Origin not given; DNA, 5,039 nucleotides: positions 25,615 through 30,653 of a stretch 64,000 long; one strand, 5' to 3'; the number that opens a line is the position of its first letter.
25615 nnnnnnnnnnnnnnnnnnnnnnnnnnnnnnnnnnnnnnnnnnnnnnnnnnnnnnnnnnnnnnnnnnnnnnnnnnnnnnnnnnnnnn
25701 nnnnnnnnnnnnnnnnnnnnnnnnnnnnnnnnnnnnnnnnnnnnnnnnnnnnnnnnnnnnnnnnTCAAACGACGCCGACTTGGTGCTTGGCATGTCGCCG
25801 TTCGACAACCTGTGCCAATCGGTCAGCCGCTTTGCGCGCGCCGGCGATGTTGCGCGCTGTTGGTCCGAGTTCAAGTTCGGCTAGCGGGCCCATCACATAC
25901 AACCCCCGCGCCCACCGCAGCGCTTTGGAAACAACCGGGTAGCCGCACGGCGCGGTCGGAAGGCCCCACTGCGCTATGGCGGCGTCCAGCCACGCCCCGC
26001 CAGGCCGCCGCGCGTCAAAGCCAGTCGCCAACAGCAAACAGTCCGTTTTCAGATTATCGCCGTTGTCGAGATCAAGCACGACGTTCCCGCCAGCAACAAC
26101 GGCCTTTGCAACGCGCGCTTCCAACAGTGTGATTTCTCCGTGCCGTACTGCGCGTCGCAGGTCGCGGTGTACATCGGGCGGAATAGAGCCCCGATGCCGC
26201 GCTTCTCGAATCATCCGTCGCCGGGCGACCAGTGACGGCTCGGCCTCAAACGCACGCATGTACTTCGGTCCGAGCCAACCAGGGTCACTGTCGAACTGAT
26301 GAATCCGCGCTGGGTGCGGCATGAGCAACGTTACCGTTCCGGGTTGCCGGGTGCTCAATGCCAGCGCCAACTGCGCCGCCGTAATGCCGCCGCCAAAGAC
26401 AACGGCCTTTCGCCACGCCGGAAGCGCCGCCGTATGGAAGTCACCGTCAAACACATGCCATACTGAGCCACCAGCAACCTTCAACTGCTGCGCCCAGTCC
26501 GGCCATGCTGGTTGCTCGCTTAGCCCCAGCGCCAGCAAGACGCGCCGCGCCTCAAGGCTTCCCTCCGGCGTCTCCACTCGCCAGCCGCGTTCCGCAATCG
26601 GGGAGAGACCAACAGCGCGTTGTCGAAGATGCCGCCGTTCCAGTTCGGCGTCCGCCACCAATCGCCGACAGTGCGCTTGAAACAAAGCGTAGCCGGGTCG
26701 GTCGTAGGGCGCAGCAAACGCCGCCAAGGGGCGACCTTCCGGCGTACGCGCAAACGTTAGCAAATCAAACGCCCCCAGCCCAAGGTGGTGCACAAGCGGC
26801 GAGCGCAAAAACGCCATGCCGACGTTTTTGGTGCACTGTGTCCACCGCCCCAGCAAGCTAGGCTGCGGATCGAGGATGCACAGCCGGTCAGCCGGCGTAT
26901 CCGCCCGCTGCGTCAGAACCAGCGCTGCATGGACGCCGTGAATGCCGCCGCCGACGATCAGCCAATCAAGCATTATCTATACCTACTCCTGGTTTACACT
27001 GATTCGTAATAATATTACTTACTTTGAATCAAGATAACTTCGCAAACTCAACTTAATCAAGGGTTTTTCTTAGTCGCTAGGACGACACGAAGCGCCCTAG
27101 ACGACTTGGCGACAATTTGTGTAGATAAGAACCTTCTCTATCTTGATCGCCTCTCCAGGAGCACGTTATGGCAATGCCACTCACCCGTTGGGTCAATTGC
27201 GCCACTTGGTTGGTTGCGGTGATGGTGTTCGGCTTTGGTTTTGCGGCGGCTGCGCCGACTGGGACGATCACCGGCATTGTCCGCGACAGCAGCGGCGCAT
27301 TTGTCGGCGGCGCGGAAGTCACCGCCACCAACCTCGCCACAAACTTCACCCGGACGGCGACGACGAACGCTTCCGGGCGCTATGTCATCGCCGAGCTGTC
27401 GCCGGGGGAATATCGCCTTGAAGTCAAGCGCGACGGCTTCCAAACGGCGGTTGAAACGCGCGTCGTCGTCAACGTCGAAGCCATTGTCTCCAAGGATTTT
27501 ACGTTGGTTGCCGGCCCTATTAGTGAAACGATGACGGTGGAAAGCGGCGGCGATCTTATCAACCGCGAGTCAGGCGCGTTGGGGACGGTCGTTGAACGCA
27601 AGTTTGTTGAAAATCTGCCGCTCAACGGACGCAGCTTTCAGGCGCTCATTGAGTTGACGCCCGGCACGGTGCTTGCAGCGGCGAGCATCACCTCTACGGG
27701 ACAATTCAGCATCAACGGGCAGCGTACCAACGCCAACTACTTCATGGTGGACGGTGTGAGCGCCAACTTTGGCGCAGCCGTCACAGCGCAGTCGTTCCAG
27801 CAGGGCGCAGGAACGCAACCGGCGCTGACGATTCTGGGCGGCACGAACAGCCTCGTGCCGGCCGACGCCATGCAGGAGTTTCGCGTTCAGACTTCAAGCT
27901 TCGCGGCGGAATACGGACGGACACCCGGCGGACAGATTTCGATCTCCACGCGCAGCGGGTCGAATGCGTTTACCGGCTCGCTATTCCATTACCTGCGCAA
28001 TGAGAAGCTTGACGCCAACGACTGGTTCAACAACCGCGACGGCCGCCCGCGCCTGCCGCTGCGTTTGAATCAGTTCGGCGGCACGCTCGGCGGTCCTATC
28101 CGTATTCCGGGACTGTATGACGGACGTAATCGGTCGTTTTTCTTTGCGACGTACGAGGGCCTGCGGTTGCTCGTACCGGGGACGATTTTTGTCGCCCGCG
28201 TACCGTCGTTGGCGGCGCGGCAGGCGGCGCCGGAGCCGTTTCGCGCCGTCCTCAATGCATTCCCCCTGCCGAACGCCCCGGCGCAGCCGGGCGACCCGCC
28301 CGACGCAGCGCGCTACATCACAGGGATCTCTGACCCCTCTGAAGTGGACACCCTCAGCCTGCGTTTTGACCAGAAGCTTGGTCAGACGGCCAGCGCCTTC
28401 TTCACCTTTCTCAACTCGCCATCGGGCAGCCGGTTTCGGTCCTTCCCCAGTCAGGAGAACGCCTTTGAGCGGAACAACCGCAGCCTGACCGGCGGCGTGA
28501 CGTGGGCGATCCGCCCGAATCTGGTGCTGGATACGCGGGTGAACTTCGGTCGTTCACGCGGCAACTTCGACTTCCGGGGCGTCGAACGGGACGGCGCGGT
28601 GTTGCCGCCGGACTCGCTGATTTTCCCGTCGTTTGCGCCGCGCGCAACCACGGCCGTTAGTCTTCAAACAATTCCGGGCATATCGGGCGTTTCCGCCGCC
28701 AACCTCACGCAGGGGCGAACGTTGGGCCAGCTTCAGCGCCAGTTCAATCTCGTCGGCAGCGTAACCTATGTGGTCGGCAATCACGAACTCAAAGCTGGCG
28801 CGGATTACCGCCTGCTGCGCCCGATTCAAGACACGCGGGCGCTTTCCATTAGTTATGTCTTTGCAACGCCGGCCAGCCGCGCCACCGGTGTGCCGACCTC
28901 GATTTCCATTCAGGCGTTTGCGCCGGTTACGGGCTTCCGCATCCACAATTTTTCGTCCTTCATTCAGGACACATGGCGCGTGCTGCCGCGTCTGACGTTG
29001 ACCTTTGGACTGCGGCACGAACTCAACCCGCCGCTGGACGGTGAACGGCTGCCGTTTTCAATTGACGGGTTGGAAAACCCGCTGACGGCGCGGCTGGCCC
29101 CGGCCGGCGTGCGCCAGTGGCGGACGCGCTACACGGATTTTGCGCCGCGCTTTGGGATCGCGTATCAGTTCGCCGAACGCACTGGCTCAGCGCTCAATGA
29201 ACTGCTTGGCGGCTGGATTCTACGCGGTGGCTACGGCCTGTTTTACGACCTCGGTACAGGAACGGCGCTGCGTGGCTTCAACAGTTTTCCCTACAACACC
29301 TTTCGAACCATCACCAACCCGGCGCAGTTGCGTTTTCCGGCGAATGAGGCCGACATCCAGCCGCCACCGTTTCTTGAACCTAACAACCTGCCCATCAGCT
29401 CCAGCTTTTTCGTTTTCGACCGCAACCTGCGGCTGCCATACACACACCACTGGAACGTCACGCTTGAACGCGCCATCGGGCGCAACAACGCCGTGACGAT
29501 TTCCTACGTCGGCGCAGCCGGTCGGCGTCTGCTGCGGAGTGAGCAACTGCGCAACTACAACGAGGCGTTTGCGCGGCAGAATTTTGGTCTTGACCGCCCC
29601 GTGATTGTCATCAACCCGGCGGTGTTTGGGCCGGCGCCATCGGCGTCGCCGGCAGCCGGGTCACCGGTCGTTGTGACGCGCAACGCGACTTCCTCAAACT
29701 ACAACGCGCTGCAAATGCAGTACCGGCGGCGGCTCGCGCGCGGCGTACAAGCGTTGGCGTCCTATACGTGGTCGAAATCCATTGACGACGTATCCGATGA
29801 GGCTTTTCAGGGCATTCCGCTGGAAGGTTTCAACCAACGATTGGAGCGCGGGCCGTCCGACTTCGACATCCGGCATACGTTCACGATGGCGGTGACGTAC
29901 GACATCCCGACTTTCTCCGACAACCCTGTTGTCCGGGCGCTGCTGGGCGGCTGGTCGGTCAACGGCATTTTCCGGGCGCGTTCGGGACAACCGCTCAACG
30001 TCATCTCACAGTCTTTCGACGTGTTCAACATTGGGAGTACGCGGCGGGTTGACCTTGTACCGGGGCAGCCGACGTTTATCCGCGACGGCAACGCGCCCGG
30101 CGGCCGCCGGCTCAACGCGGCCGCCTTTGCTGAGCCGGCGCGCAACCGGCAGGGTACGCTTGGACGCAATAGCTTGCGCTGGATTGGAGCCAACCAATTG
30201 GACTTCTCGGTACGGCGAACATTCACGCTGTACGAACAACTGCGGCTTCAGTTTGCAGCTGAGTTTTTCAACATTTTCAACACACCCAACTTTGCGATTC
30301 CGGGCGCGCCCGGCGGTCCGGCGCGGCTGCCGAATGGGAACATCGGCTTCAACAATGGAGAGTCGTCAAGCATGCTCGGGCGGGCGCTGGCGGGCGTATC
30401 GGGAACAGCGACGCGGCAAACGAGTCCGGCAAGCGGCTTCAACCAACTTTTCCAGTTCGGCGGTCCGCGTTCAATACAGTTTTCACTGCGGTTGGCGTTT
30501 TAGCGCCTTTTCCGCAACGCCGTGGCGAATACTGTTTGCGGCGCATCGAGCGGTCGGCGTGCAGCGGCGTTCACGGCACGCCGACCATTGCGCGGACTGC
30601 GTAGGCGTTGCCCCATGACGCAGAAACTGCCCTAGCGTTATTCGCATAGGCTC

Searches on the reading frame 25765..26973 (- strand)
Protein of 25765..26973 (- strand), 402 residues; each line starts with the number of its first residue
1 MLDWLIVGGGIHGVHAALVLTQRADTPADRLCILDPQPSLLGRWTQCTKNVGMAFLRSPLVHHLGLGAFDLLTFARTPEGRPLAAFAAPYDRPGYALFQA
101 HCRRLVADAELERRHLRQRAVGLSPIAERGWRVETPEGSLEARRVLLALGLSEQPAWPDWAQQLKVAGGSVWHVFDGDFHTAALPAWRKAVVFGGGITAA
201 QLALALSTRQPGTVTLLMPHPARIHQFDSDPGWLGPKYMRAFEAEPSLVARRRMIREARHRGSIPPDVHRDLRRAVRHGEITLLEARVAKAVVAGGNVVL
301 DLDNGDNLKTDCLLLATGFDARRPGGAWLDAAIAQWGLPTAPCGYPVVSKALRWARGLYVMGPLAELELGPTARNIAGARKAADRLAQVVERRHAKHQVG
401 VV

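Call 51: search_protein_families(library=pfam, proteins=[window:25765-26973:-], max_evalue=0.00001)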
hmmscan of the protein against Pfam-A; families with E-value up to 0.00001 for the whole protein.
window:25765-26973:- (402 aa): 4 families
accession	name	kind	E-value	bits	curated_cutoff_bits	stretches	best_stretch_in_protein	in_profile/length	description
PF13454.12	NAD_binding_9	-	3.2e-10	40.6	21.8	1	6-150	2-153/155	FAD-NAD(P)-binding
PF07992.20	Pyr_redox_2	-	1e-08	35.4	26.1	1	4-373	3-287/291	Pyridine nucleotide-disulphide oxidoreductase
PF13738.12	Pyr_redox_3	-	4.4e-08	33.2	30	0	6-242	2-218/305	Pyridine nucleotide-disulphide oxidoreductase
PF01266.30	DAO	-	6.7e-07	29.6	27.9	0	3-37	1-31/353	FAD dependent oxidoreductase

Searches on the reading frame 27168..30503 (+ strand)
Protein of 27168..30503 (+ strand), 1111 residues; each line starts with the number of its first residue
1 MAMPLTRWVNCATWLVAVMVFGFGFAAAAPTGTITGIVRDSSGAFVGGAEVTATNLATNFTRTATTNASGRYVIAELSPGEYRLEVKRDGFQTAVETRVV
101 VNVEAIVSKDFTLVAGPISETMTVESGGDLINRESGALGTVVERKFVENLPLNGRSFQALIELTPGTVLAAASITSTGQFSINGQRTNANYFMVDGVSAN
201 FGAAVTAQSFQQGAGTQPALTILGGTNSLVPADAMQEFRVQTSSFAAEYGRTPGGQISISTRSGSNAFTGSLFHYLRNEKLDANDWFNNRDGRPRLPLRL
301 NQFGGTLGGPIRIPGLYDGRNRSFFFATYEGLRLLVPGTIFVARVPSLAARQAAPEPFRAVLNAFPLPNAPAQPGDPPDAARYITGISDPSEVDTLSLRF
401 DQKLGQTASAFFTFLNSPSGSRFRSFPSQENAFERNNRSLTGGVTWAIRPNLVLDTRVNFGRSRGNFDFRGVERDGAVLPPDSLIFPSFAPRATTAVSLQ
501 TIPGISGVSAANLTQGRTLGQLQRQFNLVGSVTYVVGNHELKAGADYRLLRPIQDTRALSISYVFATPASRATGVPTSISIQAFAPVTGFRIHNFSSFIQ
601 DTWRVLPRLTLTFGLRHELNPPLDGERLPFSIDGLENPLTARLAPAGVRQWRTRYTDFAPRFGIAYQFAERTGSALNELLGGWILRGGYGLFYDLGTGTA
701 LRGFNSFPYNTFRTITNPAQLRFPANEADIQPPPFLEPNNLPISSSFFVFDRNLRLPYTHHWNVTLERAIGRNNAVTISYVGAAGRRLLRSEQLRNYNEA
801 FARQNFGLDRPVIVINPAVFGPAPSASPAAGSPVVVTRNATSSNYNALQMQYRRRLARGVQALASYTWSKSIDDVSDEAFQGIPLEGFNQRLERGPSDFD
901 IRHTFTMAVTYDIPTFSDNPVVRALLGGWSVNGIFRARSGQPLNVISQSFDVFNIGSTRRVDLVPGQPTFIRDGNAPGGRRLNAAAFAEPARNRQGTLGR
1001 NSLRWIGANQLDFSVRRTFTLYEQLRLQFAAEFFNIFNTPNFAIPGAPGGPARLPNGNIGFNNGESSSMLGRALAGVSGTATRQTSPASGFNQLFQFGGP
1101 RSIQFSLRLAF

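Call 51: search_protein_families(library=pfam, proteins=[window:27168-30503:+], max_evalue=0.00001)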
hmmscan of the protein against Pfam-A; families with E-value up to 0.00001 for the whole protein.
window:27168-30503:+ (1111 aa): 2 families
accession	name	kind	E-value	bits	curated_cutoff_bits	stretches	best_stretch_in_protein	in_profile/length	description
PF25183.1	OMP_b-brl_4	-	9.2e-160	534.2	30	1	260-1047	1-816/838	Outer membrane beta barrel domain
PF13620.12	CarboxypepD_reg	-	6e-20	71.8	32.3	1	33-113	1-81/82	Carboxypeptidase regulatory-like domain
